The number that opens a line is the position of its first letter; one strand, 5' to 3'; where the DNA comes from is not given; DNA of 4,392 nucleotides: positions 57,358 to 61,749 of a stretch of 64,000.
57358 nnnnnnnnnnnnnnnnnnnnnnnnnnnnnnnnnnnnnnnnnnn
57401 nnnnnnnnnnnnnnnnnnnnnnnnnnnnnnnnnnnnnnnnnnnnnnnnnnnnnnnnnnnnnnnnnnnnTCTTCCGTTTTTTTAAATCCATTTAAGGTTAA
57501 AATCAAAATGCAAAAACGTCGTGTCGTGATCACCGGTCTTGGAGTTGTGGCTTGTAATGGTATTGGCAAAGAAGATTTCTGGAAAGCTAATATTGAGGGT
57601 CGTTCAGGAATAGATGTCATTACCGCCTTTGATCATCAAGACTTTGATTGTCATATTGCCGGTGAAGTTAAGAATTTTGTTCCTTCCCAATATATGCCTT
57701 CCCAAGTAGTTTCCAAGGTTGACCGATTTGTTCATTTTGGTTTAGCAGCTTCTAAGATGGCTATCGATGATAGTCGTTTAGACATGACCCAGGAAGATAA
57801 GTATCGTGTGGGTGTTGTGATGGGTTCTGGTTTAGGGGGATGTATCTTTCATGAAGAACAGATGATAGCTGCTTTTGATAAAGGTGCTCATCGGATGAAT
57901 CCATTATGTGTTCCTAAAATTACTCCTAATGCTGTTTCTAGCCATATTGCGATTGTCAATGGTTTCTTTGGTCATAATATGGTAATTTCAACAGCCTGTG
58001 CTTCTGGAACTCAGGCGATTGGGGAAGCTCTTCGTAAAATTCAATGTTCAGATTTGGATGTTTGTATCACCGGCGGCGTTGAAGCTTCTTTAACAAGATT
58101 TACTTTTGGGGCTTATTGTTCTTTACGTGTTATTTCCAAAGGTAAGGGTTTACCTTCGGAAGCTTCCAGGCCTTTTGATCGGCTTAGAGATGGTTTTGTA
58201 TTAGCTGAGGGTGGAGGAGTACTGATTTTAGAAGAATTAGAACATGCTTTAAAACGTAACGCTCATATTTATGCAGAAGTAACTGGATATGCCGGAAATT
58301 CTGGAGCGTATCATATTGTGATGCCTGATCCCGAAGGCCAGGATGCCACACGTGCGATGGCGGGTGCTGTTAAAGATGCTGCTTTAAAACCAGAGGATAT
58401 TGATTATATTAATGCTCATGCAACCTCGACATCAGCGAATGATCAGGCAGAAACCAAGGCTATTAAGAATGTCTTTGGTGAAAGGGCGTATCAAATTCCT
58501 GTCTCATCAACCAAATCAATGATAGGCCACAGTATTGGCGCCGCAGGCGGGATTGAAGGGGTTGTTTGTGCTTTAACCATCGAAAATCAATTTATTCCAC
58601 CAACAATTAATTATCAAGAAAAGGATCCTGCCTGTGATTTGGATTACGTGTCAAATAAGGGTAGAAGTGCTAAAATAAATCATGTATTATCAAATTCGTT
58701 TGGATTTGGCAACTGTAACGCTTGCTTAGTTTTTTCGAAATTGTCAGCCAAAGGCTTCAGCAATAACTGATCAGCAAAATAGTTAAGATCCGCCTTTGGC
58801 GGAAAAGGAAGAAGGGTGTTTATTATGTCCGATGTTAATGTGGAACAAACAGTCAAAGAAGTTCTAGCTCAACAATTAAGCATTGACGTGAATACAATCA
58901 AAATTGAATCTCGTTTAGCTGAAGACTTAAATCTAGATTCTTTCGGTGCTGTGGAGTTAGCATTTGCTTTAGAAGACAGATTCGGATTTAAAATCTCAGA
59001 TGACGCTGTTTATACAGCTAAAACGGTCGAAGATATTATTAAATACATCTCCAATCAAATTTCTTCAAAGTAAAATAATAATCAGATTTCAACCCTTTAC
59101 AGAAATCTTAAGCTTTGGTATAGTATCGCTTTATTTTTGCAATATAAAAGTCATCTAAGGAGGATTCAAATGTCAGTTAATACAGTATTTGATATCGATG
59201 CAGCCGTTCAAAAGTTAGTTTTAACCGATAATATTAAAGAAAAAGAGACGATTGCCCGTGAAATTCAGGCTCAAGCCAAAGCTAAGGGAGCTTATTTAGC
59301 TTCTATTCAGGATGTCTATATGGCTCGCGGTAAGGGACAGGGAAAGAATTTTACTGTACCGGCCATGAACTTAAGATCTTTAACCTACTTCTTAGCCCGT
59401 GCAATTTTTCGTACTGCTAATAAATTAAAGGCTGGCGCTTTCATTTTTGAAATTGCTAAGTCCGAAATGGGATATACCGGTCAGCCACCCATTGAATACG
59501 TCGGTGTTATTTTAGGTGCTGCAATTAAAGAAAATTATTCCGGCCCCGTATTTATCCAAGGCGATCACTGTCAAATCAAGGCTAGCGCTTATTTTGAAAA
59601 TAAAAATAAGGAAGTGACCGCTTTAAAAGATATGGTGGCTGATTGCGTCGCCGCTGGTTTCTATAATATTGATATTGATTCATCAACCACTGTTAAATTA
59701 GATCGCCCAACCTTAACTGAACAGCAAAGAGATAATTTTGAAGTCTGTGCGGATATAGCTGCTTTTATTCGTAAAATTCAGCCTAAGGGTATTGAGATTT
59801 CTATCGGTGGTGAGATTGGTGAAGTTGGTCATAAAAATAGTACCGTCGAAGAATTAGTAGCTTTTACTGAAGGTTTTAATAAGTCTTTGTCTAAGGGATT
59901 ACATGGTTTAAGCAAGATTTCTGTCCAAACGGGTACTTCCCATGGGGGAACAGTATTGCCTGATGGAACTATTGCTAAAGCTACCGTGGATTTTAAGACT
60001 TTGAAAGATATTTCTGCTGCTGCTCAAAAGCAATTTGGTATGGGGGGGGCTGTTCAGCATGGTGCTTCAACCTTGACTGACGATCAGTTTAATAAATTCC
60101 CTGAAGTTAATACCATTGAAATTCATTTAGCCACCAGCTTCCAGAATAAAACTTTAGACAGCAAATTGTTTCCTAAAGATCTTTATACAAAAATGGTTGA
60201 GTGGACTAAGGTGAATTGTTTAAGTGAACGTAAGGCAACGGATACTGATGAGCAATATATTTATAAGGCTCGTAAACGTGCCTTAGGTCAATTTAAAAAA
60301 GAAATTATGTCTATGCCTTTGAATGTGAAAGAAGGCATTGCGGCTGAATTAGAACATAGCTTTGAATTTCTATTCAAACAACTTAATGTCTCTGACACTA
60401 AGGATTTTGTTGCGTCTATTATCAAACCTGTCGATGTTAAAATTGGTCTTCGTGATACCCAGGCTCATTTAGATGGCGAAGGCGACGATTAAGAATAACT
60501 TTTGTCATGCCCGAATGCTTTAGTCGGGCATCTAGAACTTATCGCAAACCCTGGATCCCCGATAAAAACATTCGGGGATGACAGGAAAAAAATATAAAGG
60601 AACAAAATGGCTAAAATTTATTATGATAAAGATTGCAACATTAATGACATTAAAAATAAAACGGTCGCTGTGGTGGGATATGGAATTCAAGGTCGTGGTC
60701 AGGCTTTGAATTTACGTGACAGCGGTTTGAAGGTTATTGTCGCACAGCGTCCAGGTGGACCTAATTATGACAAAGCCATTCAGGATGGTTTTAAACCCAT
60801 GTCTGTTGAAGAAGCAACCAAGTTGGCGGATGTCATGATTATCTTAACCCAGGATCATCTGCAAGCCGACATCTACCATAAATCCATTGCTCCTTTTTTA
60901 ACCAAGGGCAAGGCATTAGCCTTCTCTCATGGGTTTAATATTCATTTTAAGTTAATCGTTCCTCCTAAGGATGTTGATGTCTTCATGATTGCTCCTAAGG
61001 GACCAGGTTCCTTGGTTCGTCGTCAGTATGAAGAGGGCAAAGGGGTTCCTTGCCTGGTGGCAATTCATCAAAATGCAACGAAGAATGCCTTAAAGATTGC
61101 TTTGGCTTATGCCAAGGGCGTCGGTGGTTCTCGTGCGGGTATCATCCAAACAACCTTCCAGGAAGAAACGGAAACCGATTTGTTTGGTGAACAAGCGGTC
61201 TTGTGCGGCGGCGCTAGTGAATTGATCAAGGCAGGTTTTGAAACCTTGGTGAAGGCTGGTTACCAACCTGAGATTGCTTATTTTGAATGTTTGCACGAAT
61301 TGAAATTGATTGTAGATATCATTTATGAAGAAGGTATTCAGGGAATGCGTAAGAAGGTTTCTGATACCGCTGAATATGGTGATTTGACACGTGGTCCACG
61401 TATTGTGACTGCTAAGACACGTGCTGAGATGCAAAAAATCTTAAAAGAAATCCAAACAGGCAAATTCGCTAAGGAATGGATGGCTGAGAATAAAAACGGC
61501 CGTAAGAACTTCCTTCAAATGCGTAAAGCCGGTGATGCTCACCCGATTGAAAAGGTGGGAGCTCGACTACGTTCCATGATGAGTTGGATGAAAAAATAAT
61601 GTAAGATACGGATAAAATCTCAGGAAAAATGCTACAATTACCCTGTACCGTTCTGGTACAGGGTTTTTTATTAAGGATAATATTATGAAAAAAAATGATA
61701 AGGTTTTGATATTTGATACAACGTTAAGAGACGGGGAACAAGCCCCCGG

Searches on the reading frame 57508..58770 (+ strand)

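Call 10: search_protein_families(library=pfam, proteins=[window:57508-58770:+], max_evalue=0.0001)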
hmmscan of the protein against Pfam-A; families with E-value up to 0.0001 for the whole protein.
window:57508-58770:+ (420 aa): 3 families
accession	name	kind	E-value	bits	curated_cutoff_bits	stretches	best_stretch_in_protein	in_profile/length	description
PF00109.32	ketoacyl-synt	-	1e-48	166.6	20.8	1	4-247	2-252/252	Beta-ketoacyl synthase, N-terminal domain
PF02801.28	Ketoacyl-synt_C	-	1.6e-38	131.8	20.8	1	255-369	1-118/119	Beta-ketoacyl synthase, C-terminal domain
PF00108.29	Thiolase_N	-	1.1e-05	25.4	26.4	1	158-193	79-114/260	Thiolase, N-terminal domain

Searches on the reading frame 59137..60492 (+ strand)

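Call 10: search_protein_families(library=pfam, proteins=[window:59137-60492:+], max_evalue=0.0001)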
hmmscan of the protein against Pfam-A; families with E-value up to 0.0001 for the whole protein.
window:59137-60492:+ (451 aa): 2 families
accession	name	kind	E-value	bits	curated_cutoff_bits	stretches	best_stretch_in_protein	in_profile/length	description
PF01116.26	F_bP_aldolase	-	5.6e-16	59.3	25.5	1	68-347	11-242/277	Fructose-bisphosphate aldolase class-II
PF08013.17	GatZ_KbaZ-like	-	4.7e-06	26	26.7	1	111-197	54-140/420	D-tagatose-1,6-bisphosphate aldolase subunit GatZ/KbaZ-like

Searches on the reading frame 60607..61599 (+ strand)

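Call 10: search_protein_families(library=pfam, proteins=[window:60607-61599:+], max_evalue=0.0001)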
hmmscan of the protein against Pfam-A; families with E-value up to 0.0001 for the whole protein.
window:60607-61599:+ (330 aa): 4 families
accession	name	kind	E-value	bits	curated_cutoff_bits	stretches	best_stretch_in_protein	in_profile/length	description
PF07991.19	KARI_N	-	1.4e-71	239.8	20.6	1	15-178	2-165/165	Acetohydroxy acid isomeroreductase, NADPH-binding domain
PF01450.25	KARI_C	-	2.3e-67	226.2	29.1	1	184-327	1-144/144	Ketol-acid reductoisomerase, C-terminal domain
PF02826.25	2-Hacid_dh_C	-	8.3e-06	25.7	25.1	1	8-81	27-99/178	D-isomer specific 2-hydroxyacid dehydrogenase, NAD binding domain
PF00670.27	AdoHcyase_NAD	-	2e-05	25.2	27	1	15-81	21-86/162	S-adenosyl-L-homocysteine hydrolase, NAD binding domain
